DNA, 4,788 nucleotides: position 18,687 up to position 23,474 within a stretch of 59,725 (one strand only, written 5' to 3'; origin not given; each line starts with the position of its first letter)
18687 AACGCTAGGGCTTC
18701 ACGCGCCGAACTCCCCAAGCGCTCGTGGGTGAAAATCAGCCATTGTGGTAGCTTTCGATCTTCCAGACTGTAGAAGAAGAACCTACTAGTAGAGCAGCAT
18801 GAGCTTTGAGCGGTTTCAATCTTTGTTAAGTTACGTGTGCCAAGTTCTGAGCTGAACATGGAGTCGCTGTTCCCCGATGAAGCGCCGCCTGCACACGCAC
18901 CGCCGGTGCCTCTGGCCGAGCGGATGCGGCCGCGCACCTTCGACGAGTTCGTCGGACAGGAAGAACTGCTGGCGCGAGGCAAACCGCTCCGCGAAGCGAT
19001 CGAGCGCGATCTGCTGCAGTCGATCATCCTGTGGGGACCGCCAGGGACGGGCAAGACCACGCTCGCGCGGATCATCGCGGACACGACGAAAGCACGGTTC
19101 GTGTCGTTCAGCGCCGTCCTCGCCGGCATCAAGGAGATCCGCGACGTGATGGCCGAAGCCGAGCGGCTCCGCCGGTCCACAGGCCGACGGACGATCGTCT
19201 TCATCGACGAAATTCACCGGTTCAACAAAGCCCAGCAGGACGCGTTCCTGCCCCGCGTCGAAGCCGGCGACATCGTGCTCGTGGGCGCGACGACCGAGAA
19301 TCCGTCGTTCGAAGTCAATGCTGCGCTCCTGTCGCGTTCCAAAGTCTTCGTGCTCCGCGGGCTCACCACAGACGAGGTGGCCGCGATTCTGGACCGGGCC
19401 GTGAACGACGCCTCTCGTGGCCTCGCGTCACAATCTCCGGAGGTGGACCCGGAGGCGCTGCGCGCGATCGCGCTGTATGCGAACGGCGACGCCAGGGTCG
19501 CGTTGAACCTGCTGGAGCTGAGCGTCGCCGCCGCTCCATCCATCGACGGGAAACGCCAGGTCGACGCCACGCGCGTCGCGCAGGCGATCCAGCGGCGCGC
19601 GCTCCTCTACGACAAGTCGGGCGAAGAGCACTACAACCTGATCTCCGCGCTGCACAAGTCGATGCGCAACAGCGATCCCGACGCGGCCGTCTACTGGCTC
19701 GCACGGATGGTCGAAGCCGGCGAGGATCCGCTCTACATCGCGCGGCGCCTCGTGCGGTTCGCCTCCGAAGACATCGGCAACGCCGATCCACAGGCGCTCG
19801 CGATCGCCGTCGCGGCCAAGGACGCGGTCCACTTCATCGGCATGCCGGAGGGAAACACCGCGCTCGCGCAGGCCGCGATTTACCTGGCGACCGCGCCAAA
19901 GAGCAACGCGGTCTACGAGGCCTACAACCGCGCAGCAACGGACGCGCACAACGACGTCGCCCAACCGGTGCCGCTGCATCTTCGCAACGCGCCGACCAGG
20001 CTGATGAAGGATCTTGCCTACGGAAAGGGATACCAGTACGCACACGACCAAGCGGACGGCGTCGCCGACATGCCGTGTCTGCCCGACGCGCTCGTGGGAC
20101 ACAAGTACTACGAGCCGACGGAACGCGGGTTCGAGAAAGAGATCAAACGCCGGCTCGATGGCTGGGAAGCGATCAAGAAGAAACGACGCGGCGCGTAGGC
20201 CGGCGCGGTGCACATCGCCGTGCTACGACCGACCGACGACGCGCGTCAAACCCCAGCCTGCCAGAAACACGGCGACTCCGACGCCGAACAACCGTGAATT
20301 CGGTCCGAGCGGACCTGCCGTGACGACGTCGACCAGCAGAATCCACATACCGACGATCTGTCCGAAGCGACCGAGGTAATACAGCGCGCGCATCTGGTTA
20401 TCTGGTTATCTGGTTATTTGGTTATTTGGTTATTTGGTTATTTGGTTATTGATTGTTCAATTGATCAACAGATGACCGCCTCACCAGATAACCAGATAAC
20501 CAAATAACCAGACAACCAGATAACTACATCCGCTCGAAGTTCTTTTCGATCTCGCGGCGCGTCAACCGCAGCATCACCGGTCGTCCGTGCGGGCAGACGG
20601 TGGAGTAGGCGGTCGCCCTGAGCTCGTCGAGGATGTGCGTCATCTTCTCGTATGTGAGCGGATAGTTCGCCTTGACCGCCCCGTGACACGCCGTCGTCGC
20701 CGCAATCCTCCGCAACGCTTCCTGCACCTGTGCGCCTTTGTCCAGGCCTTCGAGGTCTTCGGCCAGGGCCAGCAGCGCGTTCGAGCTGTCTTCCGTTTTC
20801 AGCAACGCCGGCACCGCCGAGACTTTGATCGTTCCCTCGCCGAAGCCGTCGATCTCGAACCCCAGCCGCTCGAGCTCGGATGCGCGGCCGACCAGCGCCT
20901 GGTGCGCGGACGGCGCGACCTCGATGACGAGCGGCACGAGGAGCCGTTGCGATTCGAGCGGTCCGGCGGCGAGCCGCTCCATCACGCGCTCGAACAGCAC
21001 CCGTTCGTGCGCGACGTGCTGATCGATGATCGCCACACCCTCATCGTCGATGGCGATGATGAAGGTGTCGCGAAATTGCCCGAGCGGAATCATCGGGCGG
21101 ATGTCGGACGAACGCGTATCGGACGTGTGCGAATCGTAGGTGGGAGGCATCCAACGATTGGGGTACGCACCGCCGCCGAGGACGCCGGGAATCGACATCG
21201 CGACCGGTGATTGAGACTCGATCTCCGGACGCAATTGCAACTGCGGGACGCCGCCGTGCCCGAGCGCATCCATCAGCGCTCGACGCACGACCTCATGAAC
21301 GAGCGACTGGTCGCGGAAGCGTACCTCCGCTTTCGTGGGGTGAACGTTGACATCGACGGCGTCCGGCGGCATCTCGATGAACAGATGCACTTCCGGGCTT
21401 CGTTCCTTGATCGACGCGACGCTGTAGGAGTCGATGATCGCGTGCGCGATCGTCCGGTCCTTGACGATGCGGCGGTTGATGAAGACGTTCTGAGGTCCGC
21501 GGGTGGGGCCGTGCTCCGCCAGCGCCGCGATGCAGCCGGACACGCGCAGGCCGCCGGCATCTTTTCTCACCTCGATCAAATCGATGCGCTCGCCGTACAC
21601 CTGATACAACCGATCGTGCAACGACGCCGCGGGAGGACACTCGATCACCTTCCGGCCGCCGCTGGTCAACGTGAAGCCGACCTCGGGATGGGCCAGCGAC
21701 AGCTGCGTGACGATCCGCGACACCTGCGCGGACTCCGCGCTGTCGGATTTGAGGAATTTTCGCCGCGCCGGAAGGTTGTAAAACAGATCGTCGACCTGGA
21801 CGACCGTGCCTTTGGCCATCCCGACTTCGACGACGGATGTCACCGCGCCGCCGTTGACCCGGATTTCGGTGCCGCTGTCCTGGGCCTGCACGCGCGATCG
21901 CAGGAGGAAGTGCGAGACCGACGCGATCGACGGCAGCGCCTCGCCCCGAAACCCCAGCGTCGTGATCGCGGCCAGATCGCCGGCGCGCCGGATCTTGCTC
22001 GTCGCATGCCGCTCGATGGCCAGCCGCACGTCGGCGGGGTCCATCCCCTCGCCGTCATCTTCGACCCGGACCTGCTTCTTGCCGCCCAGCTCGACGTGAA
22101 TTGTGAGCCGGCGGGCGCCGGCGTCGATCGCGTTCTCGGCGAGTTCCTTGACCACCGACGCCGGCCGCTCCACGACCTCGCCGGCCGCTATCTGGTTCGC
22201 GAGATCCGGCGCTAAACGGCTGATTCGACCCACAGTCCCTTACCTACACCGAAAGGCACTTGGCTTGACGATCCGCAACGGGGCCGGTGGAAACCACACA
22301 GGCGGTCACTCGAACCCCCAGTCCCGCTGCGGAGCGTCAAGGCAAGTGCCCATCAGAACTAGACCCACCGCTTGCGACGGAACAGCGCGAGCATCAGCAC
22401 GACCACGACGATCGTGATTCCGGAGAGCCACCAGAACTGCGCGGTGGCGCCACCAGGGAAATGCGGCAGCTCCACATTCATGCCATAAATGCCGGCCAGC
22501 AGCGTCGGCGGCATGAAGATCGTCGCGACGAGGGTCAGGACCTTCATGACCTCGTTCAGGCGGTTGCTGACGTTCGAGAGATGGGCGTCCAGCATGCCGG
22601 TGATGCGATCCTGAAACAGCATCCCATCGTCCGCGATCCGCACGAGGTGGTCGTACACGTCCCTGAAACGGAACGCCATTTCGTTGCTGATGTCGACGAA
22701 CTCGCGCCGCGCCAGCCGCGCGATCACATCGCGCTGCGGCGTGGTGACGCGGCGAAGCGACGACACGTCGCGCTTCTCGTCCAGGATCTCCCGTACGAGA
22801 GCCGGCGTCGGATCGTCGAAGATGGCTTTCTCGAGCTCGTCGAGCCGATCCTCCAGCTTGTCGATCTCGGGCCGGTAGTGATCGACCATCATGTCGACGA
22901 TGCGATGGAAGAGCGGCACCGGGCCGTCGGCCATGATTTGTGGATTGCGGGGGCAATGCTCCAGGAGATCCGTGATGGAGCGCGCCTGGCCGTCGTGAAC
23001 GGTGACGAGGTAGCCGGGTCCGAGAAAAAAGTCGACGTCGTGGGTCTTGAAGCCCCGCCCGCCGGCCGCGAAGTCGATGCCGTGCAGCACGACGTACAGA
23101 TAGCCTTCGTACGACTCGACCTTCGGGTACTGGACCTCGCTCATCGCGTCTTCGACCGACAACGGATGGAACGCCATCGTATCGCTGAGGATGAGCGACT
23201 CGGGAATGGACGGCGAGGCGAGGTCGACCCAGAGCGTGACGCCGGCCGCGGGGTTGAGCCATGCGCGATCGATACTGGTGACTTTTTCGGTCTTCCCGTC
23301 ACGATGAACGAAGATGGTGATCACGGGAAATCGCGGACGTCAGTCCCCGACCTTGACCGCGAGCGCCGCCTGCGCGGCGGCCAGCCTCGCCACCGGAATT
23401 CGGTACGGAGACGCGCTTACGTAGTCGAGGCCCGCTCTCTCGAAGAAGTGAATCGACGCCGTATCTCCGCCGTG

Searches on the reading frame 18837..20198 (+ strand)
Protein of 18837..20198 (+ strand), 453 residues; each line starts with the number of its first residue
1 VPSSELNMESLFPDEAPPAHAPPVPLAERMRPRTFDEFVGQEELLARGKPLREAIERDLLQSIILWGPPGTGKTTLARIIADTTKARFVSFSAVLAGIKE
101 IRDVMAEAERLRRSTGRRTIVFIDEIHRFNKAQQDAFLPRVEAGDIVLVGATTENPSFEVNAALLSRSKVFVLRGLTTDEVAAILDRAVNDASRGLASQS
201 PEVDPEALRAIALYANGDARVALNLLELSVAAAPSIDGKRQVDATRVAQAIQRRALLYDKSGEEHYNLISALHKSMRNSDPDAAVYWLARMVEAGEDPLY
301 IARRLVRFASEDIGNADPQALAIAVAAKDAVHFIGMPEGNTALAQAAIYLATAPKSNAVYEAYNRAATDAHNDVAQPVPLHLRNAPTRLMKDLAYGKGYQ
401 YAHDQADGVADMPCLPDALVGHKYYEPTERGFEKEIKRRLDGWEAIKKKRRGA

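Call 111: search_protein_families(library=pfam, proteins=[window:18837-20198:+])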
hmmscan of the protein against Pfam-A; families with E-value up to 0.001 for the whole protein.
window:18837-20198:+ (453 aa): 15 families
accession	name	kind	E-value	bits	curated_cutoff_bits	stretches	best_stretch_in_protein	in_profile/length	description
PF12002.13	MgsA_C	-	5.5e-71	238.3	27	1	278-443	1-166/167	MgsA AAA+ ATPase C terminal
PF16193.11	AAA_assoc_2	-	8.4e-28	96.9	34.3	1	201-277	5-81/81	AAA C-terminal domain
PF00004.35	AAA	-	4.3e-17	63.2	21.2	1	63-172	1-127/131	ATPase family associated with various cellular activities (AAA)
PF05496.18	RuvB_N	-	1.4e-15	57.9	27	1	30-150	1-118/159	Holliday junction DNA helicase RuvB P-loop domain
PF13173.12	AAA_14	-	4.2e-07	30.5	27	1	63-181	5-128/129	AAA domain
PF13191.12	AAA_16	-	5.6e-07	30.6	32.6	1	37-87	1-59/167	AAA ATPase domain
PF07728.20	AAA_5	-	8.2e-07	29.5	22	1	63-147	2-96/139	AAA domain (dynein-related subfamily)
PF01078.27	Mg_chelatase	-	8.2e-06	25.8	20.3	0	62-81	24-43/207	Magnesium chelatase, subunit ChlI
PF13401.12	AAA_22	-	9.3e-06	26.4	27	0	61-89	6-37/130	AAA domain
PF20720.3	nSTAND3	-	7.8e-05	22.9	27.2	1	62-125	19-73/155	Novel STAND NTPase 3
PF00158.32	Sigma54_activat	-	8.6e-05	22.7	20.2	0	118-155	94-131/168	Sigma-54 interaction domain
PF22703.2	Cdc6_lid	-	0.00021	21.6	27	1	203-251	17-67/68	Cdc6 AAA+ ATPase-type lid domain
PF13604.12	AAA_30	-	0.00027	21.2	27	0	63-157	21-130/191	AAA domain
PF13207.12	AAA_17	-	0.00063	20.5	27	0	67-112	2-47/136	AAA domain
PF13245.12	AAA_19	-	0.00064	20.4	25.1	0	61-124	12-76/134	AAA domain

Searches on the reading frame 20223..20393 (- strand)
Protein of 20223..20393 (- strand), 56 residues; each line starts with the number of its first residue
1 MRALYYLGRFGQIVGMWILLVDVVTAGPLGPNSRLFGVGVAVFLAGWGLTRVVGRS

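Call 25: search_protein_families(library=pfam, proteins=[window:20223-20393:-])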
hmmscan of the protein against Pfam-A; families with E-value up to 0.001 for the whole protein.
window:20223-20393:- (56 aa): 0 families

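Call 74: find_encoding_contigs(protein=window:20223-20393:-, flank=3000, max_places=8)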
Protein window:20223-20393:- (56 aa): 3 contigs read that carry it; 3 places shown.
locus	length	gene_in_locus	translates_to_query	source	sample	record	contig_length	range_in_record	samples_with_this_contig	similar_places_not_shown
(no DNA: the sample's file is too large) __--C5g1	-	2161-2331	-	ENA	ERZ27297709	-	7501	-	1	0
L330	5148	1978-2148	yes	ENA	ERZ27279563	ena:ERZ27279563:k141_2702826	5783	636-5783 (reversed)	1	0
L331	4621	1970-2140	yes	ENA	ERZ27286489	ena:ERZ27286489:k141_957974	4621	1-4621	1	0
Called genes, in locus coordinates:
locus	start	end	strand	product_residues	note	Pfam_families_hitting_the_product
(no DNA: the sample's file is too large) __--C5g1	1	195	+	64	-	?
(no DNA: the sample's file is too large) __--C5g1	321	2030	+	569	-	PF02518:HATPase_c, PF13589:HATPase_c_3, PF01119:DNA_mis_repair, PF08676:MutL_C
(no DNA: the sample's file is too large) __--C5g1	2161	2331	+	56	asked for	-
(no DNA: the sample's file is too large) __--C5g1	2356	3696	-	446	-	PF05496:RuvB_N, PF13191:AAA_16 (faint), PF00004:AAA, PF01078:Mg_chelatase (faint), PF07728:AAA_5 (weak), PF13173:AAA_14, PF16193:AAA_assoc_2, PF12002:MgsA_C, +1 more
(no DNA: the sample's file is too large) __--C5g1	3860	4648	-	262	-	PF04705:TSNR_N (weak), PF22435:MRM3-like_sub_bind (weak), PF08032:SpoU_sub_bind (faint), PF00588:SpoU_methylase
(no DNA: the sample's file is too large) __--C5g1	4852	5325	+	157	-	PF03449:GreA_GreB_N, PF01272:GreA_GreB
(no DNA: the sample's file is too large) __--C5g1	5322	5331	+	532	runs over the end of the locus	PF01734:Patatin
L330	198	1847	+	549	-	PF02518:HATPase_c, PF13589:HATPase_c_3, PF01119:DNA_mis_repair, PF08676:MutL_C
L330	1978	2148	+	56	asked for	-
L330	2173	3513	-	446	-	PF05496:RuvB_N, PF13191:AAA_16 (faint), PF00004:AAA, PF01078:Mg_chelatase (faint), PF07728:AAA_5 (weak), PF13173:AAA_14, PF16193:AAA_assoc_2, PF12002:MgsA_C, +1 more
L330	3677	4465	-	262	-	PF04705:TSNR_N (weak), PF22435:MRM3-like_sub_bind (weak), PF08032:SpoU_sub_bind (faint), PF00588:SpoU_methylase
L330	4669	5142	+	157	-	PF03449:GreA_GreB_N, PF01272:GreA_GreB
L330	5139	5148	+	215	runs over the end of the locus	?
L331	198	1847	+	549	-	PF02518:HATPase_c, PF13589:HATPase_c_3, PF01119:DNA_mis_repair, PF08676:MutL_C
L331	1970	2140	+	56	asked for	-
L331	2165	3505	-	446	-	PF05496:RuvB_N, PF13191:AAA_16 (faint), PF00004:AAA, PF01078:Mg_chelatase (faint), PF07728:AAA_5 (weak), PF13173:AAA_14, PF16193:AAA_assoc_2, PF12002:MgsA_C, +1 more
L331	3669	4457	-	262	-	PF04705:TSNR_N (weak), PF22435:MRM3-like_sub_bind (weak), PF08032:SpoU_sub_bind (faint), PF00588:SpoU_methylase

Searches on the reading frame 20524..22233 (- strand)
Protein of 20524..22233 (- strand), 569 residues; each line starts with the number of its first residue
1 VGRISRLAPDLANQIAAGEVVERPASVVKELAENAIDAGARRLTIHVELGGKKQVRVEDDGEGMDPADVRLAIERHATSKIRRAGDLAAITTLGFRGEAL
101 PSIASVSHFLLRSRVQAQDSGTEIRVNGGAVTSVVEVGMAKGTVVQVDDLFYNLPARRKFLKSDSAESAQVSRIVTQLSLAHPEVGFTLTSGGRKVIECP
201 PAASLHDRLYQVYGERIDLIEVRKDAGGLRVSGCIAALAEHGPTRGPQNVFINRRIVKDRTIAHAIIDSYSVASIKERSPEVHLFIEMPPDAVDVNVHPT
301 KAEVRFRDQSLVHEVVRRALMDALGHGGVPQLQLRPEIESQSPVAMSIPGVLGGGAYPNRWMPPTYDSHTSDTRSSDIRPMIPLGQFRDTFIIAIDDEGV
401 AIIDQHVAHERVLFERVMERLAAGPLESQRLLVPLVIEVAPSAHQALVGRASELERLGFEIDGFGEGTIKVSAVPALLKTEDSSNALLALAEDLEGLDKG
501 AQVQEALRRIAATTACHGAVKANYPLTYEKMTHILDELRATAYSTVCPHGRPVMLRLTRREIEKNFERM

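Call 25: search_protein_families(library=pfam, proteins=[window:20524-22233:-])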
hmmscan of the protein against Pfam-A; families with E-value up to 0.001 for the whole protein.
window:20524-22233:- (569 aa): 4 families
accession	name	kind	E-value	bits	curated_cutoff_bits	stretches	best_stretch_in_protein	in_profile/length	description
PF08676.16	MutL_C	-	1.6e-37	128.8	25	1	384-524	1-140/142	MutL C terminal dimerisation domain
PF01119.25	DNA_mis_repair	-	2.1e-27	95.5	26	1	213-324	5-118/119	DNA mismatch repair protein, C-terminal domain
PF13589.12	HATPase_c_3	-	2.5e-10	41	25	1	25-120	4-99/137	Histidine kinase-, DNA gyrase B-, and HSP90-like ATPase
PF02518.31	HATPase_c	-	2.8e-08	34.6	26.4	1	22-80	4-65/111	Histidine kinase-, DNA gyrase B-, and HSP90-like ATPase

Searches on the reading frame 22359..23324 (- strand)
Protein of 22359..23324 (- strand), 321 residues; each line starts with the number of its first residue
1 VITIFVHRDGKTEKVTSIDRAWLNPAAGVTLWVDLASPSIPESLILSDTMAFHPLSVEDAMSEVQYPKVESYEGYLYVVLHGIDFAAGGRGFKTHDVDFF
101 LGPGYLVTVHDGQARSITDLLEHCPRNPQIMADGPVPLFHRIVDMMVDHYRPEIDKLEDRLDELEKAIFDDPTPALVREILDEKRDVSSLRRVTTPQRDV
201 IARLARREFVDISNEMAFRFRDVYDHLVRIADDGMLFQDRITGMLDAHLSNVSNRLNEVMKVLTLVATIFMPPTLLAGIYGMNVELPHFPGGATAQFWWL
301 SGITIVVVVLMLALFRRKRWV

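Call 111: search_protein_families(library=pfam, proteins=[window:22359-23324:-])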
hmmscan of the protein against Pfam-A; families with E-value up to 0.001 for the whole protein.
window:22359-23324:- (321 aa): 1 family
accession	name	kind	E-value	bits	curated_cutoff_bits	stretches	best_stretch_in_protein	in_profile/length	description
PF01544.23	CorA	-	7.4e-69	232.7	27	1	31-317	5-292/292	CorA-like Mg2+ transporter protein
